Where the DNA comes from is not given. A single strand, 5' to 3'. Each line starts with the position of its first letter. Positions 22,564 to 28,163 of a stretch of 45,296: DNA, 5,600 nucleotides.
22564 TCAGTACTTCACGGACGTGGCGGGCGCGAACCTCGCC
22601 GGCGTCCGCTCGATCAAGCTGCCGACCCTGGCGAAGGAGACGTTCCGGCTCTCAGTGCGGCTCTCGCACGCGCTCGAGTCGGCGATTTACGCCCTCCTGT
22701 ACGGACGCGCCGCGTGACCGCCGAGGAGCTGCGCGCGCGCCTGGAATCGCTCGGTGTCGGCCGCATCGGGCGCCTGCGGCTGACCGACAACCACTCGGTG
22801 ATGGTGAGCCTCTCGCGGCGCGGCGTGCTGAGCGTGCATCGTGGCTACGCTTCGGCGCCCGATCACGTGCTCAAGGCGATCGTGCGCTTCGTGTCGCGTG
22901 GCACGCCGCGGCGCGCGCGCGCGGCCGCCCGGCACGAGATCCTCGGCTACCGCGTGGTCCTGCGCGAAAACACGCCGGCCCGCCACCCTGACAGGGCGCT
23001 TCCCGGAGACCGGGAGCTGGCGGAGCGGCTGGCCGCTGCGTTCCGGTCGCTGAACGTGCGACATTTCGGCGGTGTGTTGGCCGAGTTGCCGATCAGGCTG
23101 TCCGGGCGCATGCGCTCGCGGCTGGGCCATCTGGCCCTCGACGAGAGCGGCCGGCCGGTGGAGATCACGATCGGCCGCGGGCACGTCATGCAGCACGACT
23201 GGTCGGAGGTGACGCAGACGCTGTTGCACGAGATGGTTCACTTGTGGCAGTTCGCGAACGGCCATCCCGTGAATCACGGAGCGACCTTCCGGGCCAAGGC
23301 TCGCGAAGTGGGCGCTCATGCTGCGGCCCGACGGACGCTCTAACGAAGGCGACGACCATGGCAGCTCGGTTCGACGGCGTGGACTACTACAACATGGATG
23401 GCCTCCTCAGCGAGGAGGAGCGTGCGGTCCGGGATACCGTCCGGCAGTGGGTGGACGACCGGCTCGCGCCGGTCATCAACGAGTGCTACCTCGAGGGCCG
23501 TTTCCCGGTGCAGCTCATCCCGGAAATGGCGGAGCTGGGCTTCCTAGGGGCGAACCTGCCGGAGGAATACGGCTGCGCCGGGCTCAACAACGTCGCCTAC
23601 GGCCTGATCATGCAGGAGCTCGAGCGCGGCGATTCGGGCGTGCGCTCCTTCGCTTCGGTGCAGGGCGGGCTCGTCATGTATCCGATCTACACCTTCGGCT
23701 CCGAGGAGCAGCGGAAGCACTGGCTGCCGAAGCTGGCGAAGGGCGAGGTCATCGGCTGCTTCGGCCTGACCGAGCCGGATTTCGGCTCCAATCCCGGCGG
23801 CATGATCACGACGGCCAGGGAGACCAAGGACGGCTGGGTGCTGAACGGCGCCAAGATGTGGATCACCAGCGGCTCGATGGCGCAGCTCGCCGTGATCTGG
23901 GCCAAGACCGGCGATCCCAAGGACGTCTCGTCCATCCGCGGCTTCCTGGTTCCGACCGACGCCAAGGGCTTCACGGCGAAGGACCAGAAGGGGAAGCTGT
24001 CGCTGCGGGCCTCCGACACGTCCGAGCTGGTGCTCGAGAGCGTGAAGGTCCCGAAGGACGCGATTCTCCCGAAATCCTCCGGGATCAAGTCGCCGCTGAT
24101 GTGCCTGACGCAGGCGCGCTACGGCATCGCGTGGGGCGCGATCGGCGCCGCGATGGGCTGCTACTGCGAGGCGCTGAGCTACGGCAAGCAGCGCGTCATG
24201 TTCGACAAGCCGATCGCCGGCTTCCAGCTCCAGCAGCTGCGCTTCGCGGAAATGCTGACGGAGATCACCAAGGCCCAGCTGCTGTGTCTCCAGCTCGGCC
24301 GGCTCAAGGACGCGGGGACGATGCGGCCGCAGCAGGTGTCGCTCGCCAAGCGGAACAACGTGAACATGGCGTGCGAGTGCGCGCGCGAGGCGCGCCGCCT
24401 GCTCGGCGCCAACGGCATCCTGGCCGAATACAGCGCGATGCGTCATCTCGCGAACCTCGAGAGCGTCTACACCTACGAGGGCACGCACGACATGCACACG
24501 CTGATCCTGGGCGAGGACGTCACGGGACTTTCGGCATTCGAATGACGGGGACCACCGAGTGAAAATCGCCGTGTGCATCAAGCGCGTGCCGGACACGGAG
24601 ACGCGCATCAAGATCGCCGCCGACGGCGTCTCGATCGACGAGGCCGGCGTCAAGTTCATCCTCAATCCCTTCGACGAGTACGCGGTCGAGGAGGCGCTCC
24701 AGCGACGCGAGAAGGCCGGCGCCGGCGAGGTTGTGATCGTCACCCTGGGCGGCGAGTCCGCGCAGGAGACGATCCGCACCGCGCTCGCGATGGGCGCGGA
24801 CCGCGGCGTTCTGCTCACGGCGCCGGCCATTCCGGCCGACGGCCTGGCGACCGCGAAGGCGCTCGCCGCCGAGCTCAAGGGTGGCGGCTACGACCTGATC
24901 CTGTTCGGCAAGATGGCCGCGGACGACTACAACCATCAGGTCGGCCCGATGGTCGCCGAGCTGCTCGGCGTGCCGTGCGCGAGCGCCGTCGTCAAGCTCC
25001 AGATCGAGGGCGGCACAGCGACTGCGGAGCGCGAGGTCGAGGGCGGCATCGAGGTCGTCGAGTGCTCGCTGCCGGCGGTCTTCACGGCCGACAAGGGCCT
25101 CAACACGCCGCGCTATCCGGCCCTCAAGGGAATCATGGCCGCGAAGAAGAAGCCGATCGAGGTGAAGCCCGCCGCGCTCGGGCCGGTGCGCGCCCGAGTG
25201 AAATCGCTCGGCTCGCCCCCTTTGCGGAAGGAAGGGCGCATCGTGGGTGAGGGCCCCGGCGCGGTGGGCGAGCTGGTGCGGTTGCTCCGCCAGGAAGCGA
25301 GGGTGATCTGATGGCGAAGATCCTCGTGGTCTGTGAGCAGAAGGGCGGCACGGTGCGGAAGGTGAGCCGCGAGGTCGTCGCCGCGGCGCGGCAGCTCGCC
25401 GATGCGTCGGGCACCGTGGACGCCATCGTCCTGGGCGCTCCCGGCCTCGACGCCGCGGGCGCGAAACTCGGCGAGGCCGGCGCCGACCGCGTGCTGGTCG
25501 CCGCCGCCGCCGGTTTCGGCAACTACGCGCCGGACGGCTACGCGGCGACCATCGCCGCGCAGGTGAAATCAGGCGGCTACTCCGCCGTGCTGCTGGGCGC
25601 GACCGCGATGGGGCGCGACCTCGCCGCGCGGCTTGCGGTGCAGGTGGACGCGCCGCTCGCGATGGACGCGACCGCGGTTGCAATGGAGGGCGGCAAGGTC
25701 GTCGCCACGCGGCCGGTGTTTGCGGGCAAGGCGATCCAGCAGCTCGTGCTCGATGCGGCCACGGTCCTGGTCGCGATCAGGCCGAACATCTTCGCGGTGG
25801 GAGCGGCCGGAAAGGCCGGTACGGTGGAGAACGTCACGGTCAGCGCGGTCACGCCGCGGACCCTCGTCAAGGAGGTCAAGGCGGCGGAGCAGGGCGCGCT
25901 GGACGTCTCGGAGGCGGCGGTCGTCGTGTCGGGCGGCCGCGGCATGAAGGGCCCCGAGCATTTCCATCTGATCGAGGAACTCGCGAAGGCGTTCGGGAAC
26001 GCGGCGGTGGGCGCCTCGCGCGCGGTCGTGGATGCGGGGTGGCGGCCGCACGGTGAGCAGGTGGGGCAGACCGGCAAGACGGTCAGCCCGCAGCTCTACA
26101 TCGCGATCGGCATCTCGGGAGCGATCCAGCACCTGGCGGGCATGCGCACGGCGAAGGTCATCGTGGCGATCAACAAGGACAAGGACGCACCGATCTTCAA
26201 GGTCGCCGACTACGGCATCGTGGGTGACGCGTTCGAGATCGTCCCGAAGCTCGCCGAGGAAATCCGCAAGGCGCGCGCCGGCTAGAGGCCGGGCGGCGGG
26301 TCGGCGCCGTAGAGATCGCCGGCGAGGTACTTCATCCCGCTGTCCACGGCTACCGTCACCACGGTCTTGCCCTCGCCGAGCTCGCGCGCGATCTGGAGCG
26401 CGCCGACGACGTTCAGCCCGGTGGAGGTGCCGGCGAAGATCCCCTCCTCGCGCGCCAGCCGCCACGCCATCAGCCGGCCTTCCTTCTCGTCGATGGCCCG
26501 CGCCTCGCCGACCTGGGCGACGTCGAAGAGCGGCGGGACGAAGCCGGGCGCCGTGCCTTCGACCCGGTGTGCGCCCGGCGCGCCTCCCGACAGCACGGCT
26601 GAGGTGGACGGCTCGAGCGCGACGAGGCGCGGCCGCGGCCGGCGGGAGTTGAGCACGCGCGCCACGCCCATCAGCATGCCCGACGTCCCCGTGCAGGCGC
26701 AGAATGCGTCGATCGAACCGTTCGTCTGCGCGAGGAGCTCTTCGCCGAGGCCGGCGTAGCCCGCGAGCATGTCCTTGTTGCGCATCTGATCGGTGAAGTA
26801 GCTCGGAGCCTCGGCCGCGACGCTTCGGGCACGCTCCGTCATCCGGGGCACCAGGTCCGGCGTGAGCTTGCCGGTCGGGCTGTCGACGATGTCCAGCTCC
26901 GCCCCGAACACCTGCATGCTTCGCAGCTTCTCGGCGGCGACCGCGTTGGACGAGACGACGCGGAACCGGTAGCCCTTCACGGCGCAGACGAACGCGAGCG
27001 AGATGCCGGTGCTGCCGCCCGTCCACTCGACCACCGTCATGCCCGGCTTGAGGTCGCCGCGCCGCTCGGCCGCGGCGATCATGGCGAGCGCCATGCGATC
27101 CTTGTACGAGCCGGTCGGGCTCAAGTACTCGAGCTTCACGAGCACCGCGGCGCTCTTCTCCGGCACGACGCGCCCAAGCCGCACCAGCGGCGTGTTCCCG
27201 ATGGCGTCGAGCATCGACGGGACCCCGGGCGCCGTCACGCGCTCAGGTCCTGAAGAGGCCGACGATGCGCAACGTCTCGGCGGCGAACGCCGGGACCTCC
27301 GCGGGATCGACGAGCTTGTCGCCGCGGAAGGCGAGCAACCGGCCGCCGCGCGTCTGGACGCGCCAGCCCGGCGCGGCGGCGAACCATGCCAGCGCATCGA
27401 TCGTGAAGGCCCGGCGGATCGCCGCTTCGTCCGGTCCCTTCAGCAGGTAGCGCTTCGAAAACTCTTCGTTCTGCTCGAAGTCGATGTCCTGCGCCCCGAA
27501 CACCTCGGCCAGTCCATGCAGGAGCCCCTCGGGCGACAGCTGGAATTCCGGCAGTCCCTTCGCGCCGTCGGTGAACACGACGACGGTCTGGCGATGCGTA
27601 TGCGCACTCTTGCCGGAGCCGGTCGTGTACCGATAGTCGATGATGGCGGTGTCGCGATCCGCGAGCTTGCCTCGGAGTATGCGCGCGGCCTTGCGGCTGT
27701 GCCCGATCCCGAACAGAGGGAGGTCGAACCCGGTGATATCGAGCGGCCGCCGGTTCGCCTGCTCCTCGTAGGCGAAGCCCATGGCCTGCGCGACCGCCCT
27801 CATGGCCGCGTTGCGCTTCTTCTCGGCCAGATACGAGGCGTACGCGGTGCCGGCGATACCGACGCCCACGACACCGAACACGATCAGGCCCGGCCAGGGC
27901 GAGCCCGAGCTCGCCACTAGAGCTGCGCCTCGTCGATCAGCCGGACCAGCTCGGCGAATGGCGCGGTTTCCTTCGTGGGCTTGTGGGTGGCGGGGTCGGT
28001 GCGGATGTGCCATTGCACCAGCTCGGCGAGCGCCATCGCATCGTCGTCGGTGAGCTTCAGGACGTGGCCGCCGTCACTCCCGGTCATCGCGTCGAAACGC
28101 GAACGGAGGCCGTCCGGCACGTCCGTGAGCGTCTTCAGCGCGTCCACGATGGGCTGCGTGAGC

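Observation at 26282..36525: About 10-kb, 13-gene head-to-tail unit mixing Mo/W-cofactor maturation with envelope and unknown functions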

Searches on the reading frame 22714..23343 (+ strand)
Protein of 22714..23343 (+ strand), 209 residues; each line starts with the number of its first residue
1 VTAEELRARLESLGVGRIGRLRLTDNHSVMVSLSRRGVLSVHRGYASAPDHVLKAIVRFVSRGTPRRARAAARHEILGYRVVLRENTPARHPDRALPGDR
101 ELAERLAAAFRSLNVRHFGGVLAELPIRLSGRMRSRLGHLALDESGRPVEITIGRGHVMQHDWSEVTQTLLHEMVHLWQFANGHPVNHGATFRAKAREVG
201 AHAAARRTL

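Call 76: search_protein_families(library=pfam, proteins=[window:22714-23343:+], max_evalue=0.001)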
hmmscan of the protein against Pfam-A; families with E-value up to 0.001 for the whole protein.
window:22714-23343:+ (209 aa): 1 family
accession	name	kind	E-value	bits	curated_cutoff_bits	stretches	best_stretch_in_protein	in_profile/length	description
PF10263.15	SprT-like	-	2.4e-12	47.1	25.6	1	108-202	3-98/108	SprT-like family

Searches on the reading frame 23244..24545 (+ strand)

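Call 6: search_protein_families(library=pfam, proteins=[window:23244-24545:+], max_evalue=0.01)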
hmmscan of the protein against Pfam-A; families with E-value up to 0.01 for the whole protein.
window:23244-24545:+ (433 aa): 5 families
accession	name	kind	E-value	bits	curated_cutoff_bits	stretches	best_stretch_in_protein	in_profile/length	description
PF02771.21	Acyl-CoA_dh_N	-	5.1e-40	136.8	22.9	1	56-168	1-113/113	Acyl-CoA dehydrogenase, N-terminal domain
PF00441.29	Acyl-CoA_dh_1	-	1.9e-30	106.4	22.4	1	279-425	2-148/150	Acyl-CoA dehydrogenase, C-terminal domain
PF02770.24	Acyl-CoA_dh_M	-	1.4e-22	80.1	33.3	1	172-267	1-97/97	Acyl-CoA dehydrogenase, middle domain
PF08028.16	Acyl-CoA_dh_2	-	3.7e-07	30.9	22.7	1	294-411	2-129/134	Acyl-CoA dehydrogenase, C-terminal domain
PF11794.13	HpaB_N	-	0.00067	19.8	35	1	190-245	170-227/270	4-hydroxyphenylacetate 3-hydroxylase N terminal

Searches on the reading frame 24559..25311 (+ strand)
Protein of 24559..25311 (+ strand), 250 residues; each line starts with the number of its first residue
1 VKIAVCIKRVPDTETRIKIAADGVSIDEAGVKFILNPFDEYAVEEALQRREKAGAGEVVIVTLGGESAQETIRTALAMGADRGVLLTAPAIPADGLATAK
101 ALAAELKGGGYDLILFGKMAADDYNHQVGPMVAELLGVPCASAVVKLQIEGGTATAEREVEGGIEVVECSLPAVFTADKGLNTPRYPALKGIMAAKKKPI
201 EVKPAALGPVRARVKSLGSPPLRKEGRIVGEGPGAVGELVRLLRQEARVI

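Call 6: search_protein_families(library=pfam, proteins=[window:24559-25311:+], max_evalue=0.01)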
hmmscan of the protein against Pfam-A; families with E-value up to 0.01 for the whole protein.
window:24559-25311:+ (250 aa): 1 family
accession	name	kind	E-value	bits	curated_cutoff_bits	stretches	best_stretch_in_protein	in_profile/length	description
PF01012.27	ETF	-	2.1e-47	161.7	26.7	1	26-206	4-179/181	Electron transfer flavoprotein domain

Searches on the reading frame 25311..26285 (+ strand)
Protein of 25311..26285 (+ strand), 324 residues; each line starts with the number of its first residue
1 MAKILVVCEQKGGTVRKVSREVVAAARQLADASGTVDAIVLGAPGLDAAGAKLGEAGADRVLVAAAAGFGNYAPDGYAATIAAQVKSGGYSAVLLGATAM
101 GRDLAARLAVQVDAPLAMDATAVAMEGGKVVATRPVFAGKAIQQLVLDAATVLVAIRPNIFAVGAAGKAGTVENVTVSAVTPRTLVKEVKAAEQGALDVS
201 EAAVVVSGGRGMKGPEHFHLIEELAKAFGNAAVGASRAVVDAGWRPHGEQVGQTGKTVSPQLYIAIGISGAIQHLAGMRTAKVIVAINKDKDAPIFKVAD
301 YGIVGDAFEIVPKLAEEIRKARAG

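Call 6: search_protein_families(library=pfam, proteins=[window:25311-26285:+], max_evalue=0.01)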
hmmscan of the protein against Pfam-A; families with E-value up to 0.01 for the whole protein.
window:25311-26285:+ (324 aa): 2 families
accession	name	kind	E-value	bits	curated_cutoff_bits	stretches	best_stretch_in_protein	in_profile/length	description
PF01012.27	ETF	-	1.2e-38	133.1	26.7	1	4-179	1-180/181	Electron transfer flavoprotein domain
PF00766.25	ETF_alpha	-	4.3e-35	120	27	1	198-279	1-81/81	Electron transfer flavoprotein FAD-binding domain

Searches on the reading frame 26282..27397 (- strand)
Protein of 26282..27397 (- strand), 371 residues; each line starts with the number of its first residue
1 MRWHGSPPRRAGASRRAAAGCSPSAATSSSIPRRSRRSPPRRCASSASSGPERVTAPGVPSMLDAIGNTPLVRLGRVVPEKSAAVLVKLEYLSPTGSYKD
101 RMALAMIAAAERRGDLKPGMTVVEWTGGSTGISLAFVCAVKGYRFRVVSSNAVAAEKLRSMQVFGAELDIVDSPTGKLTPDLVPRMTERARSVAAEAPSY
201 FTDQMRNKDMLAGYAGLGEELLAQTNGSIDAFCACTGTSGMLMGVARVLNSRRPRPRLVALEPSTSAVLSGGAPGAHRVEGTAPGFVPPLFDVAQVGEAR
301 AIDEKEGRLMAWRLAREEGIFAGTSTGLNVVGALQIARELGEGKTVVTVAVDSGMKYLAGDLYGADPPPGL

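Call 6: search_protein_families(library=pfam, proteins=[window:26282-27397:-], max_evalue=0.01)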
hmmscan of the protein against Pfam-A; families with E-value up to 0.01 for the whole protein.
window:26282-27397:- (371 aa): 1 family
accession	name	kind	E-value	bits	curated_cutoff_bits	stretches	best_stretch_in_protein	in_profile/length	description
PF00291.31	PALP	-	8.2e-64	216.2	35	1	64-350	3-293/295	Pyridoxal-phosphate dependent enzyme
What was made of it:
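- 26282..27238 (-): g13: CysK/CysM-like PLP enzyme, 318 aa. Its 3' end overlaps the convergent ETF-alpha stop by 4 nt. PF00291 216 bits (call 6).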

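Call 10: search_protein_families(library=ncbifam, proteins=[window:26282-27238:-], max_evalue=0.001)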
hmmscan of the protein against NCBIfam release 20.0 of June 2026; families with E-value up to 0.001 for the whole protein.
window:26282-27238:- (318 aa): 34 families (the best 25 are shown)
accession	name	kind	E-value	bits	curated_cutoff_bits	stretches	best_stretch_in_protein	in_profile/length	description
TIGR01136.1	cysKM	subfamily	9.3e-78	261.6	344.15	1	10-310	2-299/299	cysteine synthase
TIGR01139.1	cysK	equivalog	2.9e-73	246.7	350.95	1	11-310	3-298/298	cysteine synthase A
NF007989.0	PRK10717.1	equivalog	1.1e-68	231.7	387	1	8-306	7-314/334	cysteine synthase A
TIGR01138.1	cysM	equivalog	3.3e-64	217.2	394.2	1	9-310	2-290/290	cysteine synthase B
NF008735.0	PRK11761.1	equivalog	3e-63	213.8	413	1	8-311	5-295/296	cysteine synthase CysM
TIGR01137.1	cysta_beta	equivalog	1.8e-62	211.5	510.25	1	8-306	4-307/457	cystathionine beta-synthase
TIGR03945.1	PLP_SbnA_fam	equivalog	3.9e-56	190.4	349.95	1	10-306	2-296/304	2,3-diaminopropionate biosynthesis protein SbnA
NF053679.1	CysteaSynCapA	equivalog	3.8e-42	144.3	600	1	8-306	9-316/329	cysteate synthase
NF006094.0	PRK08246.1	subfamily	6.5e-18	65.2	331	1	12-218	20-208/310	serine/threonine dehydratase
NF005292.0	PRK06815.1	equivalog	3.2e-17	62.6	371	1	11-217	17-211/320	threonine/serine dehydratase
NF052478.1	CystDsulMYC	equivalog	2.2e-16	60.1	600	1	31-305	38-321/354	L-cysteine desulfhydrase Cds1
NF006390.0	PRK08639.1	equivalog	5e-14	52.1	421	1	9-217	19-219/418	threonine ammonia-lyase IlvA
NF005680.0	PRK07476.1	equivalog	6.7e-13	48.3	413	1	12-208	20-204/326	hydroxyectoine utilization dehydratase EutB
TIGR02991.1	ectoine_eutB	equivalog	1.5e-12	47.1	413.35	1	13-210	17-202/317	hydroxyectoine utilization dehydratase EutB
TIGR02079.1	THD1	equivalog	4.3e-12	45.5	440.55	1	11-216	12-210/410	threonine ammonia-lyase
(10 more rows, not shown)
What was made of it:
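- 26282..27238 (-): TIGR01136 261.6 against a cutoff of 344 (call 10).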

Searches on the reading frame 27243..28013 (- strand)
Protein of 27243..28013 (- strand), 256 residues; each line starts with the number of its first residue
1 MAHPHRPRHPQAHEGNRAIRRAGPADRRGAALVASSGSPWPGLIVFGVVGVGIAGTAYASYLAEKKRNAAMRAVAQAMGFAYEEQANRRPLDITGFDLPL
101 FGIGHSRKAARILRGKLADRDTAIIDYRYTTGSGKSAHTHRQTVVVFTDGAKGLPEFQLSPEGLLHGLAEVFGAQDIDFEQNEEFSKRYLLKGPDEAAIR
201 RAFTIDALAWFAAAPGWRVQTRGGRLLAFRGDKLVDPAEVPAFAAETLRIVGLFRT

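Call 6: search_protein_families(library=pfam, proteins=[window:27243-28013:-], max_evalue=0.01)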
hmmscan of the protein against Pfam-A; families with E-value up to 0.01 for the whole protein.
window:27243-28013:- (256 aa): 0 families

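Call 10: search_protein_families(library=ncbifam, proteins=[window:27243-27917:-], max_evalue=0.001)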
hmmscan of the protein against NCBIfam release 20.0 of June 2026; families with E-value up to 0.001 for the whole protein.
window:27243-27917:- (224 aa): 0 families

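Call 57: search_protein_representatives(protein=window:27243-27917:-)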
Query: 224 residues. Proteins with E-value up to 0.001 (for the whole library): 4367; up to 1e-10: 2143; up to 1e-30: 182. The best 150 are listed.
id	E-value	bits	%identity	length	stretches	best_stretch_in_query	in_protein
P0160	8.9e-111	385.1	76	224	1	1-223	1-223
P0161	3.6e-56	206.6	85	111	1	114-223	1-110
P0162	2.0e-55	204.2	47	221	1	16-219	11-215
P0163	4.4e-48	180.2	43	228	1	4-218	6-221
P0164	2.7e-45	171.0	43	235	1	16-222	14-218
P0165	3.0e-45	170.9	41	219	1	10-221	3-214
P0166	3.5e-44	167.4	43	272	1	13-223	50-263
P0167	2.4e-43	164.7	41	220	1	9-218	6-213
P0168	3.2e-43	164.3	46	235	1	10-222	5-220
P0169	5.2e-43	163.6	42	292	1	12-221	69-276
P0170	1.6e-42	161.9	43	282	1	21-220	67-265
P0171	5.5e-42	160.2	45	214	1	16-223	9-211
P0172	9.9e-42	159.4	42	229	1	13-223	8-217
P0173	1.1e-41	159.2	42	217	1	6-219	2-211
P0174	1.2e-41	159.1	44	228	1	11-222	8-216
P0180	1.2e-39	152.6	44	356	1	21-214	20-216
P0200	3.0e-36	141.5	38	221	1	8-223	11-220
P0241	6.5e-34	133.8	39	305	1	17-223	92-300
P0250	1.9e-33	132.3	39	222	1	20-223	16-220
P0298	7.2e-32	127.2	38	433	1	12-219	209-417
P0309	1.3e-31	126.3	36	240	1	4-215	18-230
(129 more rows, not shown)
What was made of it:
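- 27243..27917 (-): g12: membrane-anchored protein with one transmembrane helix, 224 aa, function unknown. It belongs to a very large uncharacterised family, 4367 clusters at 50% identity (call 57).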

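Call 58: search_protein_families(library=pfam, proteins=[window:27243-27917:-, P0162, P0166, P0169, P0180, P0298, P0241, P0200, P0250, P0309], max_evalue=1)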
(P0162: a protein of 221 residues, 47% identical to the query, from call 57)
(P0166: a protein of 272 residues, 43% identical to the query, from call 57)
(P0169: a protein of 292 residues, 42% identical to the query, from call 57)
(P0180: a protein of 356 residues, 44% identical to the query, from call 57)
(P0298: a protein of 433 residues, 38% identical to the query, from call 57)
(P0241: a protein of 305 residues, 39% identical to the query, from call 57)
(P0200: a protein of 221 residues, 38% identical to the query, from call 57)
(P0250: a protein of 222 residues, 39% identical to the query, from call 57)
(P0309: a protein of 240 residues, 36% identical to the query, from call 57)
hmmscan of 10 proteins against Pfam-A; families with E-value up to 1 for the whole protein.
window:27243-27917:- (224 aa): 0 families

P0162 (221 aa): 0 families

P0166 (272 aa): 1 family
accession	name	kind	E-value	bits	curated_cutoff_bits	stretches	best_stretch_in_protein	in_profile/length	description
PF13567.11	DUF4131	-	0.29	11.2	31.6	1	22-79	3-61/165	Domain of unknown function (DUF4131)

P0169 (292 aa): 2 families
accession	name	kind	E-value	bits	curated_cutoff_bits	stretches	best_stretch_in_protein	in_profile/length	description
PF01925.25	TauE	-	0.0014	18.8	32.6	1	19-89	44-116/237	Sulfite exporter TauE/SafE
PF10883.13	DUF2681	-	0.029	15.1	28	1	65-100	2-36/90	Protein of unknown function (DUF2681)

P0180 (356 aa): 1 family
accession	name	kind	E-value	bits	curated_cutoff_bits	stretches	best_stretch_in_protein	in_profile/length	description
PF01544.23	CorA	-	0.1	12.3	27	1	236-321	103-190/292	CorA-like Mg2+ transporter protein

P0298 (433 aa): 6 families
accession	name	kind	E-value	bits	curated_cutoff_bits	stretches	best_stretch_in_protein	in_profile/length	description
PF00023.36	Ank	-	1.8e-18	66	21.1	2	84-116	1-33/33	Ankyrin repeat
PF12796.13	Ank_2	-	3.1e-15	56.9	27.3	1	59-147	4-89/90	Ankyrin repeats (3 copies)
PF13637.12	Ank_4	-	4.9e-13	49.4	22.7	2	89-138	1-50/50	Ankyrin repeats (many copies)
PF13606.12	Ank_3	-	4e-12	45.5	22.3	2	84-113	1-30/30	Ankyrin repeat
PF13857.12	Ank_5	-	4.4e-10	40.1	27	2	83-123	14-54/56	Ankyrin repeats (many copies)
PF06865.17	Ppnp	-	0.12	13.1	25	1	208-267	13-72/92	Pyrimidine/purine nucleoside phosphorylase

P0241 (305 aa): 1 family
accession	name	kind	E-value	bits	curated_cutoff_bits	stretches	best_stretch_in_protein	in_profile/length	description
PF11384.13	DUF3188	-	0.028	14.5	24.6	1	89-110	29-50/50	Protein of unknown function (DUF3188)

P0200 (221 aa): 0 families

P0250 (222 aa): 1 family
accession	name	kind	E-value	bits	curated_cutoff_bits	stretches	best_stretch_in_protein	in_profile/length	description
PF07862.16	Nif11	-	0.017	15.8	23.8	1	15-51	11-47/48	Nif11 domain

P0309 (240 aa): 2 families
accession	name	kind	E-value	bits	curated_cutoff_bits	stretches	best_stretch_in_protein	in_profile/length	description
PF14316.11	DUF4381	-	0.057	14.2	27.2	1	23-74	16-68/145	Domain of unknown function (DUF4381)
PF04932.20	Wzy_C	-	0.33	11.2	31.7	1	3-117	21-104/149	O-Antigen ligase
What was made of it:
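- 27243..27917 (-): No Pfam or NCBIfam hit (calls 6, 10, 58).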
